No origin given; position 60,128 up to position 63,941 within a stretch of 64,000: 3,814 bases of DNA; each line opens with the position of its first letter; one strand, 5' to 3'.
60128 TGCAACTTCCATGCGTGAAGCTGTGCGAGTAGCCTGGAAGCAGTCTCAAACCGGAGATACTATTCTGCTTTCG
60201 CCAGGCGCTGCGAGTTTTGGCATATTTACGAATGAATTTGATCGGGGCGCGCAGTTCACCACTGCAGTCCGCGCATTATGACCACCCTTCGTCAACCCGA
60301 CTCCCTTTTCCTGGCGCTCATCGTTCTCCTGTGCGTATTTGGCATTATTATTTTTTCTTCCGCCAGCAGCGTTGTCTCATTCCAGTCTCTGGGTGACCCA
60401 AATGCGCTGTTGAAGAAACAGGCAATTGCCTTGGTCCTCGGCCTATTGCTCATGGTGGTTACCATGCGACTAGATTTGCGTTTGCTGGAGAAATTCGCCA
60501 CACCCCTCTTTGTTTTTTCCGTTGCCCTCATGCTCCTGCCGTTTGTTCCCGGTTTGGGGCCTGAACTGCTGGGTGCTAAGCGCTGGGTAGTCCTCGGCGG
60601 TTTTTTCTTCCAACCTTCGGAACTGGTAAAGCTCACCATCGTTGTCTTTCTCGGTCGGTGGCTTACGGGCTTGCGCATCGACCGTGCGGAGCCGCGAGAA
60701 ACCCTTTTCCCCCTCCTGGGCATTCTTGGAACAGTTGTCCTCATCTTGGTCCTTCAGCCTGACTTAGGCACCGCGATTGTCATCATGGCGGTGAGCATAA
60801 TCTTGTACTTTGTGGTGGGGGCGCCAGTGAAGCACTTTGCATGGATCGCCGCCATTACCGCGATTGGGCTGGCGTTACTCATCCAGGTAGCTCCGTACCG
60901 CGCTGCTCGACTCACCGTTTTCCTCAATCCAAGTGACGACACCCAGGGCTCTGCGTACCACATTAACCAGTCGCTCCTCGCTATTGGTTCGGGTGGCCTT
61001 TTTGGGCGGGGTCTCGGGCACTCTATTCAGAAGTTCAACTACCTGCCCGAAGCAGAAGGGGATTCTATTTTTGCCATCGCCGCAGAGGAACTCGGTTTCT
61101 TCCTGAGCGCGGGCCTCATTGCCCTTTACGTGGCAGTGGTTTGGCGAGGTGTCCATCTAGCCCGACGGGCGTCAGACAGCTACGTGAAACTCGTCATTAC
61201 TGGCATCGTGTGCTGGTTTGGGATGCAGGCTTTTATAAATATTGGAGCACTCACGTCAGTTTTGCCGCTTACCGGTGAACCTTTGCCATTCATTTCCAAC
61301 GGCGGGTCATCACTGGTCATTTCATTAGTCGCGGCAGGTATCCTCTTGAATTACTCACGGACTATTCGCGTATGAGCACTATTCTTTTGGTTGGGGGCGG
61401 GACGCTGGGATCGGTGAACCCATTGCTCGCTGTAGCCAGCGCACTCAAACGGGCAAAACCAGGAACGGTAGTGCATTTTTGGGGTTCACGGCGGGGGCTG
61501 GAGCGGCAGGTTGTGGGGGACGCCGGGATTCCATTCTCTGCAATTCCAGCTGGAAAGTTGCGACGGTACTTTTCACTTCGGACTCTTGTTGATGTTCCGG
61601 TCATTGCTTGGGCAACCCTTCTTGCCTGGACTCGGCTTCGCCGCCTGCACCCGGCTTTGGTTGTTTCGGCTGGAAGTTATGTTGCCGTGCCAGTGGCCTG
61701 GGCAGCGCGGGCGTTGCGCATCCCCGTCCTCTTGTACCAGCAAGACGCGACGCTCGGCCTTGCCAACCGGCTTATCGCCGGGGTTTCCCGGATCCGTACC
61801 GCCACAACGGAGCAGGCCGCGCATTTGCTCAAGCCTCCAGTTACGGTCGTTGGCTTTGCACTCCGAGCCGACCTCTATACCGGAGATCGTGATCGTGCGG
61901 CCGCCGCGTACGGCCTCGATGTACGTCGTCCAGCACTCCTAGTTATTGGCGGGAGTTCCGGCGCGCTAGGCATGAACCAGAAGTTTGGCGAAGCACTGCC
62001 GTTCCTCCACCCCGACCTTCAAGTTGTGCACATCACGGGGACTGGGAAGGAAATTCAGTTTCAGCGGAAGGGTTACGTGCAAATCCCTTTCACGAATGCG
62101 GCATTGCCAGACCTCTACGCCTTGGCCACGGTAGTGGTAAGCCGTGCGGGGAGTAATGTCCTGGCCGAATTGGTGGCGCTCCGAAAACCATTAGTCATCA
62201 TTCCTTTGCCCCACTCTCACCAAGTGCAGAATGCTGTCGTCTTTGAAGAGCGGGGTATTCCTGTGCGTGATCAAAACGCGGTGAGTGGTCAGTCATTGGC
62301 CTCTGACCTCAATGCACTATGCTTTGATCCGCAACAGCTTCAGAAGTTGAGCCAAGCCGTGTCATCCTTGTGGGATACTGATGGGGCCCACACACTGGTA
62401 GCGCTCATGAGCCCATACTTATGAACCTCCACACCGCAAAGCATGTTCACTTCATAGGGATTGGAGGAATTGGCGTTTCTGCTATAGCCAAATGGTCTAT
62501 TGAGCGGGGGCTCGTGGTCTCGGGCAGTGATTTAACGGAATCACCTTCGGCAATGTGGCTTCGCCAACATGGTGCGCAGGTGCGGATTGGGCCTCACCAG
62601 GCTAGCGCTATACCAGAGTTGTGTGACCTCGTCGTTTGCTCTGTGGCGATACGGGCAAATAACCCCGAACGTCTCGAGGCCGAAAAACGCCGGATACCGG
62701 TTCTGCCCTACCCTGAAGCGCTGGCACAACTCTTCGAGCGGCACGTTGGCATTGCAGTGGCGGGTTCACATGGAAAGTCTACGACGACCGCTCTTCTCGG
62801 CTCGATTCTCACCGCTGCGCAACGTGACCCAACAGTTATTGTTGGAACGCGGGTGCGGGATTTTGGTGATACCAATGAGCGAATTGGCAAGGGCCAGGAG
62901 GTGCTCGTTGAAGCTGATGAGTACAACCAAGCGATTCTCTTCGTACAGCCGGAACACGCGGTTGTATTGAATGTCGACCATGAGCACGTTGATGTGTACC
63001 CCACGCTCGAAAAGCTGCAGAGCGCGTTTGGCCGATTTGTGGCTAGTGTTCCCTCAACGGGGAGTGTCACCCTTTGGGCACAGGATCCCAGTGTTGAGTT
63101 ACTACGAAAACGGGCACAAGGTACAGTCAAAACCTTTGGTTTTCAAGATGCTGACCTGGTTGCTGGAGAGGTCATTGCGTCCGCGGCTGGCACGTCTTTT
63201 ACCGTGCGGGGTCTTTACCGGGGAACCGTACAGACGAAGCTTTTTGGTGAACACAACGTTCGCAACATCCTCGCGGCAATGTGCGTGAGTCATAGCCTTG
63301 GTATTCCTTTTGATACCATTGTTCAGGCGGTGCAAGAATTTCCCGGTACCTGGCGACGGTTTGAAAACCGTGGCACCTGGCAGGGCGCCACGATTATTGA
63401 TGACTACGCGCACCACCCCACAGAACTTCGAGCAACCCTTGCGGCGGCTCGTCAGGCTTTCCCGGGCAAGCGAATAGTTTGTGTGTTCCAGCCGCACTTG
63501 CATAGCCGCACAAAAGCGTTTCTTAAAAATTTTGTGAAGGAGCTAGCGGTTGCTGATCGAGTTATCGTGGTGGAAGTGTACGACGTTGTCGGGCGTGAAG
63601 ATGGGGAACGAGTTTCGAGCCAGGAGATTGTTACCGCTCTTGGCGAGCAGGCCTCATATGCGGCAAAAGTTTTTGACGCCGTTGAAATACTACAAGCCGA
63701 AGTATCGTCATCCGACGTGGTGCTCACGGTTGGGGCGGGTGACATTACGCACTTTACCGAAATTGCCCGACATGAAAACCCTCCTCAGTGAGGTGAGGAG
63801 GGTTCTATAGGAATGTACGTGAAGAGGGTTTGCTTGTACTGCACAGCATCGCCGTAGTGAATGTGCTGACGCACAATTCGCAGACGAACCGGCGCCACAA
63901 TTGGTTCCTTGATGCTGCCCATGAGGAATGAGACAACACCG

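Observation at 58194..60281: PgeF (YfiH/DUF152) domain fused in-frame to MurD inside the mraY-murD-ftsW-murG-murC cluster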

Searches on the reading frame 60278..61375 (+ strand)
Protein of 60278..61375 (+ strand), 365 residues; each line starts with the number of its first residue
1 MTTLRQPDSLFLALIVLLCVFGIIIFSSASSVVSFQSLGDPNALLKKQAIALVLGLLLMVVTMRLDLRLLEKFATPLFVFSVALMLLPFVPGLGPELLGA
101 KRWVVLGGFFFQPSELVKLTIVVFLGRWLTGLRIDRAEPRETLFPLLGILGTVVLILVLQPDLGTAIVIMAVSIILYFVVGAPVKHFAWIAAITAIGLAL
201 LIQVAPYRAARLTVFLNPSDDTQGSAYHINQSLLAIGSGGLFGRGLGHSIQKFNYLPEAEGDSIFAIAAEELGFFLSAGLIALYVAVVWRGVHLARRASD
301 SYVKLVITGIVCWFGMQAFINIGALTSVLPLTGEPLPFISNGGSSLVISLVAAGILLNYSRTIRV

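Call 3: search_protein_families(library=pfam, proteins=[window:60278-61375:+], max_evalue=0.01)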
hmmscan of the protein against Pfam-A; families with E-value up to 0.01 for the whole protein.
window:60278-61375:+ (365 aa): 1 family
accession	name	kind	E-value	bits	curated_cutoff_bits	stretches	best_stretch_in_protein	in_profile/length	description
PF01098.24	FTSW_RODA_SPOVE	-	5.5e-97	325.4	26.4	1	10-361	3-352/356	Cell cycle protein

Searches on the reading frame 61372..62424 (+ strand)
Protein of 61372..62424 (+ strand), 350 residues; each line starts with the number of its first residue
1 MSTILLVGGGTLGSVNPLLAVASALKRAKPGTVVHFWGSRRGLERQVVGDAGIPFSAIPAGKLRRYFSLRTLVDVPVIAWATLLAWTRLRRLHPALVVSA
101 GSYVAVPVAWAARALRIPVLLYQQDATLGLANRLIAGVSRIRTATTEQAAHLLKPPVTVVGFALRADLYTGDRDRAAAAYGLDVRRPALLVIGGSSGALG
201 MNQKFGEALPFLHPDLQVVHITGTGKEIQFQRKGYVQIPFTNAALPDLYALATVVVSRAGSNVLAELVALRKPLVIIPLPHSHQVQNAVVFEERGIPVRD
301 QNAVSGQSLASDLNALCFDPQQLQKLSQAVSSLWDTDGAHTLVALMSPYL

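Call 3: search_protein_families(library=pfam, proteins=[window:61372-62424:+], max_evalue=0.01)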
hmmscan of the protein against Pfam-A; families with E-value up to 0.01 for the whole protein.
window:61372-62424:+ (350 aa): 3 families
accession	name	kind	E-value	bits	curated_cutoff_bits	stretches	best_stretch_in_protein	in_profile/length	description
PF03033.26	Glyco_transf_28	-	6.9e-23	81.7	26.2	1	4-136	1-131/139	Glycosyltransferase family 28 N-terminal domain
PF04101.22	Glyco_tran_28_C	-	3.6e-21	76.3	22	1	189-332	2-156/166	Glycosyltransferase family 28 C-terminal domain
PF13528.12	Glyco_trans_1_3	-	0.0018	17.9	25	1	240-309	243-314/322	Glycosyl transferase family 1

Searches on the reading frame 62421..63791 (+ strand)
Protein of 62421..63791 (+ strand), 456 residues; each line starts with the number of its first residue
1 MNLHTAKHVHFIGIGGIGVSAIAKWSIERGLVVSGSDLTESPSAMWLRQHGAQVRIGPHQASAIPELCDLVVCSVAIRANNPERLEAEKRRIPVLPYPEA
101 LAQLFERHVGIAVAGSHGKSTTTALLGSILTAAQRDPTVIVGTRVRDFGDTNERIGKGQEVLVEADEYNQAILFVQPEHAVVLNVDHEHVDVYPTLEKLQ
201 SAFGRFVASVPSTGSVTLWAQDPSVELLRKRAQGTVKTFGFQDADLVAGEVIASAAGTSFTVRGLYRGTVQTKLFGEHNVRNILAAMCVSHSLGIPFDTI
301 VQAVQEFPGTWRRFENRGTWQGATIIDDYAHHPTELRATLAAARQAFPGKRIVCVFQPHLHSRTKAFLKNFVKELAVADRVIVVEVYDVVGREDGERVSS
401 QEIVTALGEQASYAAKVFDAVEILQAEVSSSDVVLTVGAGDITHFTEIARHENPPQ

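Call 3: search_protein_families(library=pfam, proteins=[window:62421-63791:+], max_evalue=0.01)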
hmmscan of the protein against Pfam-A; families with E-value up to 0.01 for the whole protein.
window:62421-63791:+ (456 aa): 3 families
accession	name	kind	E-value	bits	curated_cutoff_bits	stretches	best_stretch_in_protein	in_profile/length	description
PF02875.26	Mur_ligase_C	-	1.8e-24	87.4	28.4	1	312-440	1-127/127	Mur ligase, glutamate ligase domain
PF08245.18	Mur_ligase_M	-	5e-24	85.8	24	1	113-289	1-199/200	Mur ligase middle domain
PF01225.30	Mur_ligase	-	2.1e-20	73.3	21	1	8-107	1-93/95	Mur ligase family, catalytic domain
